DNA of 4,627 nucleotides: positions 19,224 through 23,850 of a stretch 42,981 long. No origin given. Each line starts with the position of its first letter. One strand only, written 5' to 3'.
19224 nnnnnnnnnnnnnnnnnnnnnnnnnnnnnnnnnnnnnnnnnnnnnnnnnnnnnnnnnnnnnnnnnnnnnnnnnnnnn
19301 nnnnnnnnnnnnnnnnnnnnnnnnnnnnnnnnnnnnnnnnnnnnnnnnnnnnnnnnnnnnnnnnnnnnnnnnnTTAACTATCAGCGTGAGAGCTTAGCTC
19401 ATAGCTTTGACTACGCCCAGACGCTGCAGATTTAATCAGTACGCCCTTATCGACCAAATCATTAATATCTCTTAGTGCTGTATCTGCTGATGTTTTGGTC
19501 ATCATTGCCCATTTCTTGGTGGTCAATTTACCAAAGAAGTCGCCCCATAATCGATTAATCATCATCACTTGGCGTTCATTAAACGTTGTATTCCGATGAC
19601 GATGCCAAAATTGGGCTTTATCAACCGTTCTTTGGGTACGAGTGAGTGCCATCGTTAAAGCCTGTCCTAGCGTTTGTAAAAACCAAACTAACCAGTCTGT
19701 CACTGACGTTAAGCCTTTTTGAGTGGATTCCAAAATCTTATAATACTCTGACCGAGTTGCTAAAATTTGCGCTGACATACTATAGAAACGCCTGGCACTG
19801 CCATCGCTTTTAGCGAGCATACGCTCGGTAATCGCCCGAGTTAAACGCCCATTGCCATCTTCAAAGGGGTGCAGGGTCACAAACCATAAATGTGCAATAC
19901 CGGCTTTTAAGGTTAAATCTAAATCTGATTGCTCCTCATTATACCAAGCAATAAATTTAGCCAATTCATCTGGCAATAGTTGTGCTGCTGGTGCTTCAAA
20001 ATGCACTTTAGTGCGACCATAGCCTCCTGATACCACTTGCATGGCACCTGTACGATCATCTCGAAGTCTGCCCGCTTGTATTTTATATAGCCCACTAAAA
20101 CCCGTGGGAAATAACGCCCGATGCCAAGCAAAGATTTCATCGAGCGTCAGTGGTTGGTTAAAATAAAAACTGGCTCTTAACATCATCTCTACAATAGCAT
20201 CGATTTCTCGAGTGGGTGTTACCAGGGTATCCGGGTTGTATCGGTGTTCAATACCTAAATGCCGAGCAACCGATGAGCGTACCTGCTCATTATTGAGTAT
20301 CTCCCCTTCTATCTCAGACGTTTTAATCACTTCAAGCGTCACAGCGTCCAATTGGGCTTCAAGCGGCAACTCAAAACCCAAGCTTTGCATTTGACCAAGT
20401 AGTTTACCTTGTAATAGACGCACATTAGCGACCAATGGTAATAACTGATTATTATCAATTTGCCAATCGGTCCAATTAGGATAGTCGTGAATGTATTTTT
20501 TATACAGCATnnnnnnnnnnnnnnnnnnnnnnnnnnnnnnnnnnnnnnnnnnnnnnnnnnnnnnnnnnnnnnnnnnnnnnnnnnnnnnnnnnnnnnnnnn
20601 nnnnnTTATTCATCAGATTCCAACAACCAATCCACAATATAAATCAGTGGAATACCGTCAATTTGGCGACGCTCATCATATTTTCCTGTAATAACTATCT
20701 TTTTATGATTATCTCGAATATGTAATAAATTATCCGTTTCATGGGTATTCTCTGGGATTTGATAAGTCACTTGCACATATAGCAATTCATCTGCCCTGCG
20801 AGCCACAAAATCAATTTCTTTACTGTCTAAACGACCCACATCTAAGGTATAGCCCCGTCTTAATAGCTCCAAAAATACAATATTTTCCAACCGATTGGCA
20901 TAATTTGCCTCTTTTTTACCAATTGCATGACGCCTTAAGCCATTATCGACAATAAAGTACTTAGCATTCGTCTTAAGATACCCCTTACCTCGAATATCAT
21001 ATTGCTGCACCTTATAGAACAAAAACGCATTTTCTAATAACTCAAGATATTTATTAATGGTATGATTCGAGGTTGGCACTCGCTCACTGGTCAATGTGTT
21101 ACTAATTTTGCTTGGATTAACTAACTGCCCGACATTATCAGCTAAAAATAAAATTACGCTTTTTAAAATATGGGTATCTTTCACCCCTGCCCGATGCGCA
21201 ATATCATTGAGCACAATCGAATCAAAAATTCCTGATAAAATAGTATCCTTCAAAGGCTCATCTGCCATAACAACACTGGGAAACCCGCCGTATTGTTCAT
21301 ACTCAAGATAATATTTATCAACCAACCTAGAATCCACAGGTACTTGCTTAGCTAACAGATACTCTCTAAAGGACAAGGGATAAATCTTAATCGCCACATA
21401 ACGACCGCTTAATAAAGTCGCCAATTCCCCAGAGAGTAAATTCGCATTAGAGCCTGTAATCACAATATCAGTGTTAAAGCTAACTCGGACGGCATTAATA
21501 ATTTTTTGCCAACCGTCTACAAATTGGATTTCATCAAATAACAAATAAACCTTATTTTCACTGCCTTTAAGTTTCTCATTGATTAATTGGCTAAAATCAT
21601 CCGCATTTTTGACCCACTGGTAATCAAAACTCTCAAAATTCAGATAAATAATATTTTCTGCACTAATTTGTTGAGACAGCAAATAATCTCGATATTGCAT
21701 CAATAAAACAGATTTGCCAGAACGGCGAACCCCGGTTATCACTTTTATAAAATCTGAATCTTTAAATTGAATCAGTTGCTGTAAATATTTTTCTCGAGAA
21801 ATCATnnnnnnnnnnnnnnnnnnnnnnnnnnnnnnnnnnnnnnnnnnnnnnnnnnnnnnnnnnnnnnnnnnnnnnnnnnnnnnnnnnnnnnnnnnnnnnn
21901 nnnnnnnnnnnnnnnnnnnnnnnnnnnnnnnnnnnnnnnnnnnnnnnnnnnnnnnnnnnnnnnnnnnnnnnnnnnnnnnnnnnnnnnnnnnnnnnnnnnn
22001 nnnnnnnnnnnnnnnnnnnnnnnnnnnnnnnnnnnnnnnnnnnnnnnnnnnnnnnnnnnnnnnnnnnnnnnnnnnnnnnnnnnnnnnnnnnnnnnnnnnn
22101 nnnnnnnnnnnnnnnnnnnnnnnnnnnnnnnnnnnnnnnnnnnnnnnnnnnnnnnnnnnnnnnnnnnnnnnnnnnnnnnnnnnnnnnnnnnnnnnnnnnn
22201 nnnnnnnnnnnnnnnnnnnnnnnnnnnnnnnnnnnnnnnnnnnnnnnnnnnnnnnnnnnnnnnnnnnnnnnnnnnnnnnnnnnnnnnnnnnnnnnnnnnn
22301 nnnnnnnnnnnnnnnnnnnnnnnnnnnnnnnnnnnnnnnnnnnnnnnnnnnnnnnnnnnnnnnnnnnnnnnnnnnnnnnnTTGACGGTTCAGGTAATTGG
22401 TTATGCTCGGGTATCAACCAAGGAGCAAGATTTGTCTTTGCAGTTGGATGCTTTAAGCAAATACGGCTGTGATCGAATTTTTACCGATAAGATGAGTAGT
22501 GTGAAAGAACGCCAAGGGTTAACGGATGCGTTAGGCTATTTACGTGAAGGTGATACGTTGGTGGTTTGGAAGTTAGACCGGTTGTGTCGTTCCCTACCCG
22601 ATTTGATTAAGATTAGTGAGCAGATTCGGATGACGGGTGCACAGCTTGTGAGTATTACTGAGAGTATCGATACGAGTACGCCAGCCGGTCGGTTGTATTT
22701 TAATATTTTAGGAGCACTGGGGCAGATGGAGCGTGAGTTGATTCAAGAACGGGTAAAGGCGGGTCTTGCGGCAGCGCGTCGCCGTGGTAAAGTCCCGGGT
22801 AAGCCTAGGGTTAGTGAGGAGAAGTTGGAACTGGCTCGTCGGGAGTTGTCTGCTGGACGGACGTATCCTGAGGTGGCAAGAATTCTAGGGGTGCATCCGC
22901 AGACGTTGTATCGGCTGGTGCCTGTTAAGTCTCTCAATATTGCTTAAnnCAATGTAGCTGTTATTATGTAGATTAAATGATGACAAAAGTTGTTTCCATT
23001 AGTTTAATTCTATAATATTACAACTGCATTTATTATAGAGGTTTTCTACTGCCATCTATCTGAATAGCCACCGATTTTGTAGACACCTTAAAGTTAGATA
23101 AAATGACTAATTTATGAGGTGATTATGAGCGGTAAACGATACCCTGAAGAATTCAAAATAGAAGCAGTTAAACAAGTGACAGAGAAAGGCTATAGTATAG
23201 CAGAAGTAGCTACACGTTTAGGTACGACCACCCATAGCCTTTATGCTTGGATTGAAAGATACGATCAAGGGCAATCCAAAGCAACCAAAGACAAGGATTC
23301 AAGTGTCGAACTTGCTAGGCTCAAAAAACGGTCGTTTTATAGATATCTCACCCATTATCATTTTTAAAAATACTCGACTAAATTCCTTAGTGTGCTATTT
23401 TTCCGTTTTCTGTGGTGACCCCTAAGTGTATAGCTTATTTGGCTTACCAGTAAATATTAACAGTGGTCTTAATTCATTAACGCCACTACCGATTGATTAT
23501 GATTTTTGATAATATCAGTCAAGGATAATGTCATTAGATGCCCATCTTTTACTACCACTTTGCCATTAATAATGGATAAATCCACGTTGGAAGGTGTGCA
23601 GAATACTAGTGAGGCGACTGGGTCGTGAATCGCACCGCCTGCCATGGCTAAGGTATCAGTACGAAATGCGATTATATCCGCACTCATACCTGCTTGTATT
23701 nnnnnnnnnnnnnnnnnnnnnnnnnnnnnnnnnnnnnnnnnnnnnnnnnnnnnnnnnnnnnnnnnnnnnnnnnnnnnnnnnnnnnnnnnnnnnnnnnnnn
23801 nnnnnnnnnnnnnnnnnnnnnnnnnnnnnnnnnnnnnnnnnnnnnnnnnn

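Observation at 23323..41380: The 17.85-kb purine/urate catabolic island is bounded exactly by outward-facing Tn3-type IRs plus direct repeats of a 28-bp hix-like motif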

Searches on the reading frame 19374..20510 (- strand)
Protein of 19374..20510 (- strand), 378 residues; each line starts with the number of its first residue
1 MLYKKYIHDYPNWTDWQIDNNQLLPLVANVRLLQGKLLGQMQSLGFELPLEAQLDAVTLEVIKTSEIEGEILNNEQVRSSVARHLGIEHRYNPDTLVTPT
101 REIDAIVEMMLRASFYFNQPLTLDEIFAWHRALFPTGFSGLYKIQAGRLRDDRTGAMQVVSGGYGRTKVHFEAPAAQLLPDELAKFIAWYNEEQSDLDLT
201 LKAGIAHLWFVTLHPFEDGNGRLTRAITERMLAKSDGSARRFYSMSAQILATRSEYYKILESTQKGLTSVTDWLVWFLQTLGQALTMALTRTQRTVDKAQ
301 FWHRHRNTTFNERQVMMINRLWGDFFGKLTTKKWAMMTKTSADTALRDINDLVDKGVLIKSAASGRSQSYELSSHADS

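Call 79: search_protein_families(library=pfam, proteins=[window:19374-20510:-], max_evalue=0.001)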
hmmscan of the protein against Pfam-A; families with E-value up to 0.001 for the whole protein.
window:19374-20510:- (378 aa): 2 families
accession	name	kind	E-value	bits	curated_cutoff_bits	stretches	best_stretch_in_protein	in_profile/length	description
PF13776.11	DUF4172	-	1.3e-27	96.4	25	1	6-87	1-82/82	Domain of unknown function (DUF4172)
PF02661.23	Fic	-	3.1e-16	60.4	24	1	120-232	1-93/93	Fic/DOC family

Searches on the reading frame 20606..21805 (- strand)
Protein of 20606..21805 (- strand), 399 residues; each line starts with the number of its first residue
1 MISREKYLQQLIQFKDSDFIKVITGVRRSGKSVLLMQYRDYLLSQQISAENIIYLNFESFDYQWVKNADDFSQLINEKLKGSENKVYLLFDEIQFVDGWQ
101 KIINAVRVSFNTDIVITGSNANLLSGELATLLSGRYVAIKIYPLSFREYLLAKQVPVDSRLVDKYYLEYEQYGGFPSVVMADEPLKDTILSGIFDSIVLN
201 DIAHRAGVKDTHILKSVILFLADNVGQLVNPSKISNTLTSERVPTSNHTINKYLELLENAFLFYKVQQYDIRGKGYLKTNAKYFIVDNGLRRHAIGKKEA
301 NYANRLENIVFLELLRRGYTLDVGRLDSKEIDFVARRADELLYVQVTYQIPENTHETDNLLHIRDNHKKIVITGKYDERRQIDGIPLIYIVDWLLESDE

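Call 79: search_protein_families(library=pfam, proteins=[window:20606-21805:-], max_evalue=0.001)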
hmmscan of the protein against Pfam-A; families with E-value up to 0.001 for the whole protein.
window:20606-21805:- (399 aa): 3 families
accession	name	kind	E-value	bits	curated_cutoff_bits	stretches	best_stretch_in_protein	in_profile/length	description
PF13173.12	AAA_14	-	5.1e-34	117.5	27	1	20-150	4-129/129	AAA domain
PF13635.12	DUF4143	-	1.5e-20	74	28.1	1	200-348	2-159/160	Domain of unknown function (DUF4143)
PF01637.24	ATPase_2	-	0.00066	20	33.2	0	4-86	4-89/225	ATPase domain predominantly from Archaea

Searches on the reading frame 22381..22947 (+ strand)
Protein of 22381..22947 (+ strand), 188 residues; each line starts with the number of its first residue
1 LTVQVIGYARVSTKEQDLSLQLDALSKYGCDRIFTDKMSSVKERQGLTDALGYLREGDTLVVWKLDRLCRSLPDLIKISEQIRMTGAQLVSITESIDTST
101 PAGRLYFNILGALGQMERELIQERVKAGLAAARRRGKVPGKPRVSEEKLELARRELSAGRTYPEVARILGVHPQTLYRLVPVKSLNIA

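Call 79: search_protein_families(library=pfam, proteins=[window:22381-22947:+], max_evalue=0.001)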
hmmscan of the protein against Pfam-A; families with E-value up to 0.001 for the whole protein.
window:22381-22947:+ (188 aa): 7 families
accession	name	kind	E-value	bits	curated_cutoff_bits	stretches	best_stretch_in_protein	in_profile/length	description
PF00239.26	Resolvase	-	7.7e-44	149.7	23.3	1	5-137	1-144/145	Resolvase, N terminal domain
PF01527.26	HTH_Tnp_1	-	1.2e-05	25.9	24.1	1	146-179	10-43/75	Transposase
PF13384.12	HTH_23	-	5.2e-05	23.4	24.6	1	147-180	6-38/50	Homeodomain-like domain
PF13936.12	HTH_38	-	9.2e-05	22.5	27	0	150-180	12-41/44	Helix-turn-helix domain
PF13518.12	HTH_28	-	0.00012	22.6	25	1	148-180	2-33/52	Helix-turn-helix domain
PF13551.12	HTH_29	-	0.00055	20.4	28.1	0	156-180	8-33/64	Winged helix-turn helix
PF12728.13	HTH_17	-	0.0006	20.5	27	0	163-180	5-22/51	Helix-turn-helix domain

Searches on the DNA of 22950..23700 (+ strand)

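Call 7: search_dna_similar(query=window:22950-23700:+, collection=plasmids, mode=near, max_rows=30)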
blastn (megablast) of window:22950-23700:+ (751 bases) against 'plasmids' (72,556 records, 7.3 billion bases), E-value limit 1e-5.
Records with a match: 376; places in all: 408; records where one place covers at least 80% of the query: 4.
Best place of each record, by identity: >=99% 1; 95-99% 10; 90-95% 235; 80-90% 130.
By first word of the organism name: Acinetobacter 355; Moraxella 20; Aeromonas 1.
By predicted mobility (MOB-suite, as given by PLSDB): non-mobilizable 213; mobilizable 133; conjugative 30.
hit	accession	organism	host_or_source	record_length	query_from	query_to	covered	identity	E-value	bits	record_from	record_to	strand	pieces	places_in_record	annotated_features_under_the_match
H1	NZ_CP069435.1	Moraxella osloensis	-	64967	1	751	100%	98.1%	0e+0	1308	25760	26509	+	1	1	8-oxoguanine deaminase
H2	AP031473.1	Moraxella osloensis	Homo sapiens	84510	1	751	100%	98.1%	0e+0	1308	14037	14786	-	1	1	8-oxoguanine deaminase | hypothetical protein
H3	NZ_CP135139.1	Moraxella sp. DOX410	sediment soil,sediment soil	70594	1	751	100%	97.9%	0e+0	1297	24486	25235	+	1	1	8-oxoguanine deaminase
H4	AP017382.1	Moraxella osloensis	-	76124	1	751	100%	97.2%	0e+0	1269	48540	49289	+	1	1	hypothetical protein | hydroxydechloroatrazine ethylaminohydrolase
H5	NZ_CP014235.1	Moraxella osloensis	Homo sapiens,pure culture,cerebrospinal ...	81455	1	385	51%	95.8%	4e-175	621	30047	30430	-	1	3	none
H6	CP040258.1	Moraxella osloensis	mycoplasma culture contaminant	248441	111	379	36%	95.5%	7e-118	431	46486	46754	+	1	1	none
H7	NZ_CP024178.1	Moraxella osloensis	Homo sapiens,single cell,skin swab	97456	112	379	36%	93.7%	6e-109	401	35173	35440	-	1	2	HaeIII family restriction endonuclease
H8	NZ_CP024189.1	Moraxella osloensis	single cell,skin swab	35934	112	379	36%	93.7%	6e-109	401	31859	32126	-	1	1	HaeIII family restriction endonuclease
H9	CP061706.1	Acinetobacter baumannii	paper pulp mill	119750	100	331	31%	84.1%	2e-54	220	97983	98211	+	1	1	transposase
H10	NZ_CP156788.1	Acinetobacter sp. ANC 7924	cattle,whole organism,cattle feces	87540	100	331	31%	84.1%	2e-54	220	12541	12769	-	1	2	none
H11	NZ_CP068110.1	Moraxella osloensis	-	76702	111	327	29%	88.5%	5e-65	255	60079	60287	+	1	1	none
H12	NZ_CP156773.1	Acinetobacter sp. ANC 7970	cattle,whole organism,cattle feces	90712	111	331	29%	84.6%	6e-54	219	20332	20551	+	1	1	none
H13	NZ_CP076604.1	Acinetobacter schindleri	cell culture,marine mud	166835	112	329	29%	84.9%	2e-54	220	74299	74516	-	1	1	IS3 family transposase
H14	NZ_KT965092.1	Acinetobacter towneri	Homo sapiens,stool culture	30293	108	317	28%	85.8%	1e-55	224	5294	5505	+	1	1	none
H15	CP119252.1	Acinetobacter soli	Homo sapiens,blood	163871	112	317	27%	86.9%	8e-58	231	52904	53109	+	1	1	none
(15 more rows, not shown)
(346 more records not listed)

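Call 11: get_annotated_region(hit=H6, flank=2500)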
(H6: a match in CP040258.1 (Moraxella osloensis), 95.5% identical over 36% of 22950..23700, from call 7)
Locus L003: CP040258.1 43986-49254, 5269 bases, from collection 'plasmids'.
description: Moraxella osloensis strain MOXF1 plasmid pMOXF1, complete sequence
organism: Moraxella osloensis (NCBI taxid 34062)
taxonomy: Bacteria; Pseudomonadota; Gammaproteobacteria; Moraxellales; Moraxellaceae; Moraxella; Moraxella osloensis
host: -; source: mycoplasma culture contaminant; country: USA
typing (MOB-suite, as given by PLSDB): non-mobilizable
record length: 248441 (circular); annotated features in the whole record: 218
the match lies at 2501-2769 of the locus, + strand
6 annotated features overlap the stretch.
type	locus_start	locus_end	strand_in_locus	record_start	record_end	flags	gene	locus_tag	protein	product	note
CDS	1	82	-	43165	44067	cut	-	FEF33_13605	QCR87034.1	cyclic nucleotide-binding domain-containing protein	-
CDS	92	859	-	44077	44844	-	-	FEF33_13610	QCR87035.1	hypothetical protein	-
CDS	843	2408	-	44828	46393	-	-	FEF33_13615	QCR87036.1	adenylate/guanylate cyclase domain-containing protein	-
CDS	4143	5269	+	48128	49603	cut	-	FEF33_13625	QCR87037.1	ABC-F type ribosomal protection protein Msr(E)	-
predicted_resistance_gene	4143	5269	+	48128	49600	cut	msr(E)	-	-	ABC-F type ribosomal protection protein Msr(E)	predicted by amrfinderplus; class MACROLIDE/STREPTOGRAMIN; identity 100.0%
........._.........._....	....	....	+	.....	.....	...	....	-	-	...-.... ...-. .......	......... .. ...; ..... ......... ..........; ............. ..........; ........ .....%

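Call 17: get_annotated_region(hit=H5, flank=4000)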
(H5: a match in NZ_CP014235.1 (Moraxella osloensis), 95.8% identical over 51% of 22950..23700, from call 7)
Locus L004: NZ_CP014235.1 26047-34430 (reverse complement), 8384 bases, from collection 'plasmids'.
description: Moraxella osloensis strain CCUG 350 plasmid unnamed4, complete sequence
organism: Moraxella osloensis (NCBI taxid 34062)
taxonomy: Bacteria; Pseudomonadota; Gammaproteobacteria; Moraxellales; Moraxellaceae; Moraxella; Moraxella osloensis
host: -; source: Homo sapiens,pure culture,cerebrospinal fluid; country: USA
typing (MOB-suite, as given by PLSDB): mobilizable; relaxase MOBP
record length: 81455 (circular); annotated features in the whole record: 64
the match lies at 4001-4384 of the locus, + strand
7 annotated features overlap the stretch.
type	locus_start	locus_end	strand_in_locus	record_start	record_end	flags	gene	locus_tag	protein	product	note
CDS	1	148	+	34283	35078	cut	-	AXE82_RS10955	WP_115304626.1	IS5 family transposase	-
CDS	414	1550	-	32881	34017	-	-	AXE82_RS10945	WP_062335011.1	Fic family protein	-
CDS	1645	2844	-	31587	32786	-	-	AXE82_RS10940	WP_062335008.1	ATP-binding protein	-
CDS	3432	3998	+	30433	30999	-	-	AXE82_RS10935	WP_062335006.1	recombinase family protein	GO:0006310 - DNA recombination [Evidence IEA]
CDS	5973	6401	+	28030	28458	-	-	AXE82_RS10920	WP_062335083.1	transposase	GO:0006313 - DNA transposition [Evidence IEA]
CDS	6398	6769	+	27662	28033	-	tnpB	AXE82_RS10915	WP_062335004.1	IS66 family insertion sequence element accessory protein TnpB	-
CDS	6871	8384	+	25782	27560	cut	-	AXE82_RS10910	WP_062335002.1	IS66 family transposase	-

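Call 48: get_annotated_region(hit=H4, flank=300)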
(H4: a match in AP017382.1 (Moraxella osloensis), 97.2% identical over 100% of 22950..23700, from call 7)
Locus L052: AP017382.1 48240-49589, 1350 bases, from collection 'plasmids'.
description: Moraxella osloensis plasmid pMOSL1 DNA, complete genome, strain: KMC41
organism: Moraxella osloensis (NCBI taxid 34062)
taxonomy: Bacteria; Pseudomonadota; Gammaproteobacteria; Moraxellales; Moraxellaceae; Moraxella; Moraxella osloensis
host: -; source: -; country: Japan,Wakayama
typing (MOB-suite, as given by PLSDB): non-mobilizable
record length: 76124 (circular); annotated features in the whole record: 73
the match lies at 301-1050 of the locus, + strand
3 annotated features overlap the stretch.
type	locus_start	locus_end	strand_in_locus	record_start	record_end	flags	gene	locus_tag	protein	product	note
CDS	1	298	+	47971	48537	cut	-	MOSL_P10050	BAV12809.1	DNA invertase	-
CDS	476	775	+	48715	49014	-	-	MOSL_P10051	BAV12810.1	hypothetical protein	-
CDS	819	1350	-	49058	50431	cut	-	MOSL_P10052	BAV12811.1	hydroxydechloroatrazine ethylaminohydrolase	-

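Call 49: get_annotated_region(hit=H1, flank=300)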
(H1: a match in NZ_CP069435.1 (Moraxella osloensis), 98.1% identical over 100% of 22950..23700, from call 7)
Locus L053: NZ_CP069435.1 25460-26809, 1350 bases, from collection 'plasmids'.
description: Moraxella osloensis strain FDAARGOS_1202 plasmid unnamed4, complete sequence
organism: Moraxella osloensis (NCBI taxid 34062)
taxonomy: Bacteria; Pseudomonadota; Gammaproteobacteria; Moraxellales; Moraxellaceae; Moraxella; Moraxella osloensis
host: -; source: -; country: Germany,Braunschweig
typing (MOB-suite, as given by PLSDB): mobilizable; replicon rep_cluster_263; relaxase MOBP
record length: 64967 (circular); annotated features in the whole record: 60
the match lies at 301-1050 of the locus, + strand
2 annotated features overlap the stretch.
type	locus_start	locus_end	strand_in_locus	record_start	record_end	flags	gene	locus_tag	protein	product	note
CDS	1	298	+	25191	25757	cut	-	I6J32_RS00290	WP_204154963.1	recombinase family protein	GO:0006310 - DNA recombination [Evidence IEA]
CDS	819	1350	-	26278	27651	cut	-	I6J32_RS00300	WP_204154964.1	8-oxoguanine deaminase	-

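Call 50: get_annotated_region(hit=H2, flank=300)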
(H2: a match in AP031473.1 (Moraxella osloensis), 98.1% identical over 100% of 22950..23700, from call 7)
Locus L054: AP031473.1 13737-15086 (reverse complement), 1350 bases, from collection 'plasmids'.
description: Moraxella osloensis NBRC 115781 plasmid pSKB0120-1 DNA, complete sequence
organism: Moraxella osloensis (NCBI taxid 34062)
taxonomy: Bacteria; Pseudomonadota; Gammaproteobacteria; Moraxellales; Moraxellaceae; Moraxella; Moraxella osloensis
host: -; source: Homo sapiens; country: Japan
typing (MOB-suite, as given by PLSDB): mobilizable; relaxase MOBP
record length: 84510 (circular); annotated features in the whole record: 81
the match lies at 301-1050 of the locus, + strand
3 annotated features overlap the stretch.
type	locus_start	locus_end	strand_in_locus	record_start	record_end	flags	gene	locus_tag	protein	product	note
CDS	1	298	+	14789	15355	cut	-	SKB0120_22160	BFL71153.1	recombinase family protein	-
CDS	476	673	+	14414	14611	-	-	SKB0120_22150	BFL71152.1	hypothetical protein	-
CDS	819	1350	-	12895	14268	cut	-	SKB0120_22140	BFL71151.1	8-oxoguanine deaminase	-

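Call 51: get_annotated_region(hit=H3, flank=300)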
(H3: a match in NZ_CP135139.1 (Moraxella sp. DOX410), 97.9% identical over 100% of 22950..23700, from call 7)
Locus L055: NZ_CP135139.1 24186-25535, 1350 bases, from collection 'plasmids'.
description: Moraxella sp. DOX410 plasmid unnamed1, complete sequence
organism: Moraxella sp. DOX410 (NCBI taxid 3076087)
taxonomy: Bacteria; Pseudomonadota; Gammaproteobacteria; Moraxellales; Moraxellaceae; Moraxella; Moraxella sp. DOX410
host: -; source: sediment soil,sediment soil; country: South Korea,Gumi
typing (MOB-suite, as given by PLSDB): non-mobilizable
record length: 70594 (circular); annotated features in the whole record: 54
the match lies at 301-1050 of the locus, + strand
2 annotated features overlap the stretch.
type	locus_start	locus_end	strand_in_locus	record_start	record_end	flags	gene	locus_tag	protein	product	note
CDS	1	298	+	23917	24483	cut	-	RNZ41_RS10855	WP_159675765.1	recombinase family protein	GO:0006310 - DNA recombination [Evidence IEA]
CDS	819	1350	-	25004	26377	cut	-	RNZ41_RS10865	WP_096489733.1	8-oxoguanine deaminase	-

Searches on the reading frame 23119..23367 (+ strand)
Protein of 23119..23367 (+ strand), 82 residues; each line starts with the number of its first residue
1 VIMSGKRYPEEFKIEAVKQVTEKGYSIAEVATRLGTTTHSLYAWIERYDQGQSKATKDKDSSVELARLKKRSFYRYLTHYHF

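Call 79: search_protein_families(library=pfam, proteins=[window:23119-23367:+], max_evalue=0.001)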
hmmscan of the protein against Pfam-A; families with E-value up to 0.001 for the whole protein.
window:23119-23367:+ (82 aa): 7 families
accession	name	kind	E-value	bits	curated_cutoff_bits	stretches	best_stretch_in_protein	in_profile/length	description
PF01527.26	HTH_Tnp_1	-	3.2e-17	62.9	24.1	1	5-71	3-73/75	Transposase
PF13384.12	HTH_23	-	1.6e-07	31.4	24.6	1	13-51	7-45/50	Homeodomain-like domain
PF13518.12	HTH_28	-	9.3e-07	29.3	25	1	12-51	1-39/52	Helix-turn-helix domain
PF06056.18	Terminase_5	-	1e-05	25.8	20.3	1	23-64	12-53/58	Putative ATPase subunit of terminase (gpP-like)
PF13542.12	HTH_Tnp_ISL3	-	1.1e-05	25.3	27.4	1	5-48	9-50/51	Helix-turn-helix domain of transposase family ISL3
PF13551.12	HTH_29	-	2.8e-05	24.6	28.1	1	14-58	2-46/64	Winged helix-turn helix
PF02796.21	HTH_7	-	0.00093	19.7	23.8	0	10-42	8-39/45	Helix-turn-helix domain of resolvase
